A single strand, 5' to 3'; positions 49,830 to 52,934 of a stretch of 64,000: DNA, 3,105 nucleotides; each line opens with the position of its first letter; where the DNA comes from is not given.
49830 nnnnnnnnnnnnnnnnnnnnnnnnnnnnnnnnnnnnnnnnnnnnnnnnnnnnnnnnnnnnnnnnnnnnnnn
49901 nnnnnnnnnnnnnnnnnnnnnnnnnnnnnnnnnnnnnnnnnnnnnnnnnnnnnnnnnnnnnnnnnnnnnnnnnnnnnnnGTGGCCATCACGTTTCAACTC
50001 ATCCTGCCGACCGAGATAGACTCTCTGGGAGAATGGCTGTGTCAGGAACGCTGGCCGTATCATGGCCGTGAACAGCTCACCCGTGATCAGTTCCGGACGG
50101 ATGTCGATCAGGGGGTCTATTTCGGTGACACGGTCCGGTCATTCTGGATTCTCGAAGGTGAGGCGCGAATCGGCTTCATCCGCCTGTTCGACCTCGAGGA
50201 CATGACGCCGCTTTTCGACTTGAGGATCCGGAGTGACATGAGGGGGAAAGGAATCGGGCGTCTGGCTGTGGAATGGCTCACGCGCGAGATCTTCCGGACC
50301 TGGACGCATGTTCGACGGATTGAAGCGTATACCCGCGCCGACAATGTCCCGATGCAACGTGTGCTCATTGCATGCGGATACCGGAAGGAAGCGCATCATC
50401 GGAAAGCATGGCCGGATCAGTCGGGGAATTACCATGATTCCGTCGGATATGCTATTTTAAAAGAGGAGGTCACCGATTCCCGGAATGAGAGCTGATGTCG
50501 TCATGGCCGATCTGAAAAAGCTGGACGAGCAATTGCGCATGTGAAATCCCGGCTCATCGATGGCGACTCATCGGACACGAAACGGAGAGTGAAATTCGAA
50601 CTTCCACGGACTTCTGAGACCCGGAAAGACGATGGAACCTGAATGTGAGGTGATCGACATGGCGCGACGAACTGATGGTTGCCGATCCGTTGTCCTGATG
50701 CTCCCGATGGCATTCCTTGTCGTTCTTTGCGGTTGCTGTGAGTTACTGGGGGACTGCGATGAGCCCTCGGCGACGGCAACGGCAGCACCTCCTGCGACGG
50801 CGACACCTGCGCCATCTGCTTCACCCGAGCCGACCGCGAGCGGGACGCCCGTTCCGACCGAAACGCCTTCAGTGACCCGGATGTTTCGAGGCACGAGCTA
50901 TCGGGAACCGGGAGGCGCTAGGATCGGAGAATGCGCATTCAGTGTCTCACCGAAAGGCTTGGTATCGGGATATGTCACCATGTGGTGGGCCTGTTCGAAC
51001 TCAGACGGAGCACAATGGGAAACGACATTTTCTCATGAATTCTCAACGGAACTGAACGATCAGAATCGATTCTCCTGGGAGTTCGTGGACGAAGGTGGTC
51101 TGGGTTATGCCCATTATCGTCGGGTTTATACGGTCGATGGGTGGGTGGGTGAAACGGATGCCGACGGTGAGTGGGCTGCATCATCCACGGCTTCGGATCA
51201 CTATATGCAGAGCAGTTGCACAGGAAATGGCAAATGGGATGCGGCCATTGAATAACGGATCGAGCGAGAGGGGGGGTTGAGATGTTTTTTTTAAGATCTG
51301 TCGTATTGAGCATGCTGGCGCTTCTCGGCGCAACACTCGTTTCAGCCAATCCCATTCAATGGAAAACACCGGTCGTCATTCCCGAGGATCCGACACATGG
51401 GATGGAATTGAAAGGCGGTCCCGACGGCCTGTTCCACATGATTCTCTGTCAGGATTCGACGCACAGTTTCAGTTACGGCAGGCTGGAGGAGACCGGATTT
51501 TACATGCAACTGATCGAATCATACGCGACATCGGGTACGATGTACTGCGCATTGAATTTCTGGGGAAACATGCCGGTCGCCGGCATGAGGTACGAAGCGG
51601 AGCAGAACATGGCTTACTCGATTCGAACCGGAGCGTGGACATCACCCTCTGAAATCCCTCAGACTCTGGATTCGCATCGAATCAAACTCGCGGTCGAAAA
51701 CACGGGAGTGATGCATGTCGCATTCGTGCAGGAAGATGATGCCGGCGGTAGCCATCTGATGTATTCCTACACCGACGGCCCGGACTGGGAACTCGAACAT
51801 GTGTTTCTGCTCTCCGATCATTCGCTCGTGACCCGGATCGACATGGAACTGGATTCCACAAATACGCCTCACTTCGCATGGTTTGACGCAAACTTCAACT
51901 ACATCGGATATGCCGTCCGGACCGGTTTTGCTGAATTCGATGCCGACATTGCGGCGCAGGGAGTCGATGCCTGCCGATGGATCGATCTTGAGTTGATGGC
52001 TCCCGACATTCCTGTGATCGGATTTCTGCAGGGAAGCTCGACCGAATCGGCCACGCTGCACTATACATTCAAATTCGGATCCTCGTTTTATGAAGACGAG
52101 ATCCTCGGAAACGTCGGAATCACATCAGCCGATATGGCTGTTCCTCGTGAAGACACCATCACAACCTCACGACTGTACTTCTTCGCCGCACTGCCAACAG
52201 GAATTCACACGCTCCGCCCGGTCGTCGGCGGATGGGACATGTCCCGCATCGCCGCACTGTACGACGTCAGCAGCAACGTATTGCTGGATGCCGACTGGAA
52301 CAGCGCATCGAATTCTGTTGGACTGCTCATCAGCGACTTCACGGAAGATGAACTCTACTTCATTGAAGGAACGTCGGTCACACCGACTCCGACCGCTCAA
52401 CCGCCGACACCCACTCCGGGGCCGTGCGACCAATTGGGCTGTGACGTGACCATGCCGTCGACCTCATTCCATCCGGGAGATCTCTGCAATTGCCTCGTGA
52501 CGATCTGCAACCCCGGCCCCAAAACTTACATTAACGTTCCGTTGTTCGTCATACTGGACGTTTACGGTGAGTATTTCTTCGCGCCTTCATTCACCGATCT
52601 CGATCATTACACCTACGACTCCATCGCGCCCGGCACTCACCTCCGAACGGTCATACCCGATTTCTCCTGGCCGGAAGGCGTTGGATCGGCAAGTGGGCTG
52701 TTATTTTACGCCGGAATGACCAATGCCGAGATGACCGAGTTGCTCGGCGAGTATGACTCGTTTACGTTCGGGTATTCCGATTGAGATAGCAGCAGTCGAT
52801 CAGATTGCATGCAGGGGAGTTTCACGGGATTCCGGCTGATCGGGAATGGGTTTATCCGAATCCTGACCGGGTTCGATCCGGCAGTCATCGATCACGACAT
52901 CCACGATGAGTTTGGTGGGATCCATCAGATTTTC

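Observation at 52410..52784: Unrecognised ~120-aa C-terminal domain shared by five secreted multidomain proteins (candidate cargo-sorting/anchoring tag)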

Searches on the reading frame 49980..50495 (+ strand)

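Call 18: search_protein_families(library=pfam, proteins=[window:49980-50495:+], max_evalue=0.001)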
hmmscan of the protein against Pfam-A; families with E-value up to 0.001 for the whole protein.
window:49980-50495:+ (171 aa): 4 families
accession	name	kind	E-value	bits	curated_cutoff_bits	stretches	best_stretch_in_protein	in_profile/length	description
PF13302.13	Acetyltransf_3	-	1.5e-10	42.3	25.4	1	11-135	10-138/138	Acetyltransferase (GNAT) domain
PF00583.31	Acetyltransf_1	-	1.2e-09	38.9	20.7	1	35-134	19-116/116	Acetyltransferase (GNAT) family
PF13508.13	Acetyltransf_7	-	0.00011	22.9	27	1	54-112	4-63/84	Acetyltransferase (GNAT) domain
PF08445.16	FR47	-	0.00046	20.5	22.1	1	74-139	20-82/86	FR47-like protein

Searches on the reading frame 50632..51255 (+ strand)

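Call 18: search_protein_families(library=pfam, proteins=[window:50632-51255:+], max_evalue=0.001)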
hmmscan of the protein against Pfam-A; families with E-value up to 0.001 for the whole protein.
window:50632-51255:+ (207 aa): 0 families

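Call 71: search_protein_families(library=ncbifam, proteins=[window:50632-51255:+], max_evalue=1)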
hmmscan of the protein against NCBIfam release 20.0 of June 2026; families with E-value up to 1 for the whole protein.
window:50632-51255:+ (207 aa): 2 families
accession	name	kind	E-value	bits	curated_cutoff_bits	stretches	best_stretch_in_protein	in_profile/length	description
NF052345.1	S_layer_anammox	exception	0.0071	13.7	1400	1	48-108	1275-1312/1596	Kustd1514 family S-layer glycoprotein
NF040983.1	BimA_second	exception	0.3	9.9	600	1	45-82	100-141/381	trimeric autotransporter actin-nucleating factor BimA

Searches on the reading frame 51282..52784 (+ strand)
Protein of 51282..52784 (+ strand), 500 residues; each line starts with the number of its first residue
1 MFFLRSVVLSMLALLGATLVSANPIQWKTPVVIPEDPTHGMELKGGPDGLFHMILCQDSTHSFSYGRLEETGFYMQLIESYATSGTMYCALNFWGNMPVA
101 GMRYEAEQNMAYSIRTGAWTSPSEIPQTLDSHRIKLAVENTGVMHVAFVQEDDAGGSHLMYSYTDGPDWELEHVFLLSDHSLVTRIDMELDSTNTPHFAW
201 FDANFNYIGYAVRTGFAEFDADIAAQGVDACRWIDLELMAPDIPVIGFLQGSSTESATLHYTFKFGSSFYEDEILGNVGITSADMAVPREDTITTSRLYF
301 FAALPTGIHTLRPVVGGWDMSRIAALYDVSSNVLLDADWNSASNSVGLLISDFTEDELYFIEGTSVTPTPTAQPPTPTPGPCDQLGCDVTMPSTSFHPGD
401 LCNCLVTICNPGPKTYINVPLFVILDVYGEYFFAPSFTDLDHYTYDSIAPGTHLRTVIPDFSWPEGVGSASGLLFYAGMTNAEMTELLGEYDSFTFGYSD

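Call 8: search_protein_families(library=pfam, proteins=[window:51282-52784:+], max_evalue=0.1)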
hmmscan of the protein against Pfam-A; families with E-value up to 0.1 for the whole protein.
window:51282-52784:+ (500 aa): 1 family
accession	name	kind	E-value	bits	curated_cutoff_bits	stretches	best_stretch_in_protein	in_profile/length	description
PF18153.7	Cap15_CD_rec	-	0.015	16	31.2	1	93-174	6-83/122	Cap15, cyclic dinucleotide receptor domain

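Call 9: search_protein_families(library=ncbifam, proteins=[window:51282-52784:+], max_evalue=0.1)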
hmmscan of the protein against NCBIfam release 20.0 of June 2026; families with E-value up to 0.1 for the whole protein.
window:51282-52784:+ (500 aa): 0 families
